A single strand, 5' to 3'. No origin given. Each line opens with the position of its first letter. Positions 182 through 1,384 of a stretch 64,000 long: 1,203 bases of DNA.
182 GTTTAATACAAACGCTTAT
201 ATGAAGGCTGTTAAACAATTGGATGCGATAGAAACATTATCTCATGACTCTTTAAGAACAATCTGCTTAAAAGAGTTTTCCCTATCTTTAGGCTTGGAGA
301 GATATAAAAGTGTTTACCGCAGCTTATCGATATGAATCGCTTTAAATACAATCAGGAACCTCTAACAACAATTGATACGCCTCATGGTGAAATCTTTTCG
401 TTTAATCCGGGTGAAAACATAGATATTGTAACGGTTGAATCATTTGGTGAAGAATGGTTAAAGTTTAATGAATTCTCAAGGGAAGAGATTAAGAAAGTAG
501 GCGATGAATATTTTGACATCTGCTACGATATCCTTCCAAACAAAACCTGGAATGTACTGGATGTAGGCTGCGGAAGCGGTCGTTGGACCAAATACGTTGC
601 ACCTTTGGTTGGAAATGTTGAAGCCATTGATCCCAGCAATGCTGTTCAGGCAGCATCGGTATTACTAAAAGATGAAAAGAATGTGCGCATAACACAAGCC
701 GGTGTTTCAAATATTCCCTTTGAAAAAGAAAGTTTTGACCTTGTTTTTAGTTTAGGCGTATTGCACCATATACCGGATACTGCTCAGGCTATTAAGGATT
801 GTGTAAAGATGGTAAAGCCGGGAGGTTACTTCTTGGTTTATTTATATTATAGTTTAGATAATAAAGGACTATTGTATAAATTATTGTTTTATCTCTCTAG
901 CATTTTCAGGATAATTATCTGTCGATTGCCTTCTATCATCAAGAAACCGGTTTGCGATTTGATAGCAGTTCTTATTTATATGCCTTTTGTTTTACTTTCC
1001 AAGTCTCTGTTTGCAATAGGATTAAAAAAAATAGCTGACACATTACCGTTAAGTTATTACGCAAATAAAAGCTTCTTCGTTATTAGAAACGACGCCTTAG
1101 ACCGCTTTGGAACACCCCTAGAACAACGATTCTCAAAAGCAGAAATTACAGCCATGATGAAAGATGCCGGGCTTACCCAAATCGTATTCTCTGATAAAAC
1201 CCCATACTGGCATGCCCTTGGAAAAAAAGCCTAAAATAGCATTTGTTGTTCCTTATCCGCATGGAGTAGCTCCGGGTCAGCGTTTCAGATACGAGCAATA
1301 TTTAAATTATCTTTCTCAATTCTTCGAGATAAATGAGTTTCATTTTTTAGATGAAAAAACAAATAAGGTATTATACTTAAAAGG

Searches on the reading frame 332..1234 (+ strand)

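Call 19: search_protein_families(library=pfam, proteins=[window:332-1234:+])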
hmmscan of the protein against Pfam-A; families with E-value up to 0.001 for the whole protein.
window:332-1234:+ (300 aa): 11 families
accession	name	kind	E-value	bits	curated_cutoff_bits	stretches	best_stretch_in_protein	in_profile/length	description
PF08241.18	Methyltransf_11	-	2.5e-23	83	21.2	1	76-169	1-95/95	Methyltransferase domain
PF13649.12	Methyltransf_25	-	9.7e-20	71.5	27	1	75-165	1-97/97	Methyltransferase domain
PF08242.18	Methyltransf_12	-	1.2e-16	61.6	30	1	76-167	1-98/98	Methyltransferase domain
PF13489.12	Methyltransf_23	-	4.6e-16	59.4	27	1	70-169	21-116/164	Methyltransferase domain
PF13847.12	Methyltransf_31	-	7.9e-14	52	27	1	72-171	4-111/145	Methyltransferase domain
PF01209.24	Ubie_methyltran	-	1.4e-09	38.1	20.1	1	71-170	47-152/233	ubiE/COQ5 methyltransferase family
PF08003.17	Methyltransf_9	-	2e-07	30.7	23.8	1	69-165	113-213/315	Protein of unknown function (DUF1698)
PF03848.20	TehB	-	1.6e-06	28.2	20.4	1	73-170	32-133/193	Tellurite resistance protein TehB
PF05891.18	Methyltransf_PK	-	0.00017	21.6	27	1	71-169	55-159/218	AdoMet dependent proline di-methyltransferase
PF01728.25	FtsJ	-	0.00037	20.9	24.1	0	66-140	17-97/181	FtsJ-like methyltransferase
PF05219.18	DREV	-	0.00095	18.8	26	0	71-171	94-188/265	DREV methyltransferase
